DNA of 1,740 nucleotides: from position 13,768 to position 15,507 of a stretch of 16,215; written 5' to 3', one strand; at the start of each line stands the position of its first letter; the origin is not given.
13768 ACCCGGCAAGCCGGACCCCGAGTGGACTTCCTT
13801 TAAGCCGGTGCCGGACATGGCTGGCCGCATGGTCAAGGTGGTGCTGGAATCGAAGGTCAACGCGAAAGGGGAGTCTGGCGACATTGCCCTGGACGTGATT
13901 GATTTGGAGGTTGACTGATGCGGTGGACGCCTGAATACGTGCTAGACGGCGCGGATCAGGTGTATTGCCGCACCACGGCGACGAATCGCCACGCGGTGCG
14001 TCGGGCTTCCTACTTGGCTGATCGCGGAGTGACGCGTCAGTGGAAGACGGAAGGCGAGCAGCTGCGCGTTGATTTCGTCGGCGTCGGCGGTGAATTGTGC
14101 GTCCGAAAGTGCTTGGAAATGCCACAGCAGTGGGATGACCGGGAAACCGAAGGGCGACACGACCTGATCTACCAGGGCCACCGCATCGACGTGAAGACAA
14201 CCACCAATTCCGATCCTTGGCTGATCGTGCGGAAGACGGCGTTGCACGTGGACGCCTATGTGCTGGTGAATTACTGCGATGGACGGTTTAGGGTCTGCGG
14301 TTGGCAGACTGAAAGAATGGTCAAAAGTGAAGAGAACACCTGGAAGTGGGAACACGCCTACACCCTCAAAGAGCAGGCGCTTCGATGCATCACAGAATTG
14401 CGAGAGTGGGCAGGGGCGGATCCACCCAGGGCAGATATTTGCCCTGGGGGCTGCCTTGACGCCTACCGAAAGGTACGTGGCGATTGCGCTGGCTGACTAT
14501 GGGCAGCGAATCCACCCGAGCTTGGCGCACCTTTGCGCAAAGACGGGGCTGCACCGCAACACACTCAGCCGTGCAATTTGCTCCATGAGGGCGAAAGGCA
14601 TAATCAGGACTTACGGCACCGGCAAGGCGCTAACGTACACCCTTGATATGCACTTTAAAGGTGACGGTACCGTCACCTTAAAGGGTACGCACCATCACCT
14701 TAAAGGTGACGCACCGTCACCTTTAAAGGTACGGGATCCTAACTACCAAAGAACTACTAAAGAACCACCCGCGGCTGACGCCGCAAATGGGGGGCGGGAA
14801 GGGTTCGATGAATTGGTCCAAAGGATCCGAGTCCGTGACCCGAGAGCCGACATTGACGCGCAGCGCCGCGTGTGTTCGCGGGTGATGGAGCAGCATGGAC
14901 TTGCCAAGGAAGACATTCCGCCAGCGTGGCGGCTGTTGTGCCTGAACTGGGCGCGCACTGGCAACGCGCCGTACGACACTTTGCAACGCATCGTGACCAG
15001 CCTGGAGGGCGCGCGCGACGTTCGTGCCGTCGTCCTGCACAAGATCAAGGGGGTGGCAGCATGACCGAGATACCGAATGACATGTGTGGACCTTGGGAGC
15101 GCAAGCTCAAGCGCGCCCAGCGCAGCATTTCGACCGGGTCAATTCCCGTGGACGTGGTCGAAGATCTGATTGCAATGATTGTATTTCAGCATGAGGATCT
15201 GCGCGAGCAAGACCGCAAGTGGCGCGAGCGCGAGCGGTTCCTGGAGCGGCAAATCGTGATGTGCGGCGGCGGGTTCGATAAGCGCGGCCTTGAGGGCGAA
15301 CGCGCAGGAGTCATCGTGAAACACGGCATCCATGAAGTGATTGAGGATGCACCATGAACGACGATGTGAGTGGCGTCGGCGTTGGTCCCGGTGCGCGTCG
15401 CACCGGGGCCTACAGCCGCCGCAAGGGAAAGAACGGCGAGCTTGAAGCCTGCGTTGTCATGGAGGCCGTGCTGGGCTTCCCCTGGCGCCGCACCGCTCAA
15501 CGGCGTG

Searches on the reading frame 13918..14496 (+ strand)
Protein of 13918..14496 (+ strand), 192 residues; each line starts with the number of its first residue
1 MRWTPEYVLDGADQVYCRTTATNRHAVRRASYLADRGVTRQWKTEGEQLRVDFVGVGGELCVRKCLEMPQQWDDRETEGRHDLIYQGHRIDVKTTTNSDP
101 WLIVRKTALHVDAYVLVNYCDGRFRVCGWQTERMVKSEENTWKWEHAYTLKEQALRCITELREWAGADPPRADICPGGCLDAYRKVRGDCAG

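Call 13: search_protein_families(library=pfam, proteins=[window:13918-14496:+], max_evalue=0.1)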
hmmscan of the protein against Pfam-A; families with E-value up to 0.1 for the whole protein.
window:13918-14496:+ (192 aa): 1 family
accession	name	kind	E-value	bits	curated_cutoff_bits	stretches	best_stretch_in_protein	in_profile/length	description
PF14026.12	SCO4226-like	-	0.035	14.7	28.5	1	2-31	34-63/76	Nickel responsive protein SCO4226-like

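Call 15: search_protein_families(library=phrogs, proteins=[window:13918-14496:+], max_evalue=0.1)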
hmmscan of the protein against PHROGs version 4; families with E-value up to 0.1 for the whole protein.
window:13918-14496:+ (192 aa): 2 families
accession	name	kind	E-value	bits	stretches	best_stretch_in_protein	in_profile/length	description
phrog_18407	-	unknown function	6.8e-12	46.7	1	17-163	14-160/162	-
phrog_10500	-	unknown function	0.093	13.8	0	24-66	12-54/74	-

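Call 94: search_protein_families(library=padloc, proteins=[window:13918-14496:+], max_evalue=0.1)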
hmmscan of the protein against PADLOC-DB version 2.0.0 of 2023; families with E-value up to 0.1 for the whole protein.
window:13918-14496:+ (192 aa): 0 families

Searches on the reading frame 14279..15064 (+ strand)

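Call 13: search_protein_families(library=pfam, proteins=[window:14279-15064:+], max_evalue=0.1)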
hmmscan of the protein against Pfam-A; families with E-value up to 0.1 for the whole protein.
window:14279-15064:+ (261 aa): 5 families
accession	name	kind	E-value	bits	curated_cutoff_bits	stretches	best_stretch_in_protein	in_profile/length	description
PF13730.12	HTH_36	-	6.6e-05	23.1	25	1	60-109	3-55/55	Helix-turn-helix domain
PF13545.12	HTH_Crp_2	-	0.001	19.4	27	1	78-113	21-56/70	Crp-like helix-turn-helix domain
PF12802.13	MarR_2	-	0.0016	19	27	1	60-110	3-51/61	MarR family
PF19417.4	RnlA_toxin_N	-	0.05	14.3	24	1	112-137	43-67/82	RNase LS, bacterial toxin N-terminal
PF25213.1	HVO_A0261_N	-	0.094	13.1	35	0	84-119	29-64/86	HVO_A0261 N-terminal domain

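Call 15: search_protein_families(library=phrogs, proteins=[window:14279-15064:+], max_evalue=0.1)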
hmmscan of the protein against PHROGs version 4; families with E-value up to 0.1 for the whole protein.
window:14279-15064:+ (261 aa): 5 families
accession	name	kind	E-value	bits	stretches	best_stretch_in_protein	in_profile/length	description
phrog_270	-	DNA, RNA and nucleotide metabolism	2.2e-05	25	1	58-134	43-127/383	replication initiation protein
phrog_678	-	DNA, RNA and nucleotide metabolism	0.00044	20.9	1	69-129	77-141/346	replication initiation O-like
phrog_3502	-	unknown function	0.0028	18.7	1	77-116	68-108/131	-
phrog_391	-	DNA, RNA and nucleotide metabolism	0.049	14.3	1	59-113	14-71/298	replication initiation O-like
phrog_8102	-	DNA, RNA and nucleotide metabolism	0.052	13.6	1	68-114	47-93/337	replication initiation protein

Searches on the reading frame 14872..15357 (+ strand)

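Call 13: search_protein_families(library=pfam, proteins=[window:14872-15357:+], max_evalue=0.1)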
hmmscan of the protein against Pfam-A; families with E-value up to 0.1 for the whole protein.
window:14872-15357:+ (161 aa): 0 families

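Call 15: search_protein_families(library=phrogs, proteins=[window:14872-15357:+], max_evalue=0.1)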
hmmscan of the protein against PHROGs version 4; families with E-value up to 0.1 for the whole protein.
window:14872-15357:+ (161 aa): 1 family
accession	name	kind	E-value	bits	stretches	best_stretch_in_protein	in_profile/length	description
phrog_9747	-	unknown function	0.023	15.6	1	78-104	94-120/147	-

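Call 94: search_protein_families(library=padloc, proteins=[window:14872-15357:+], max_evalue=0.1)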
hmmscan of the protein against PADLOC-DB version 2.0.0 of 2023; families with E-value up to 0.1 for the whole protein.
window:14872-15357:+ (161 aa): 0 families
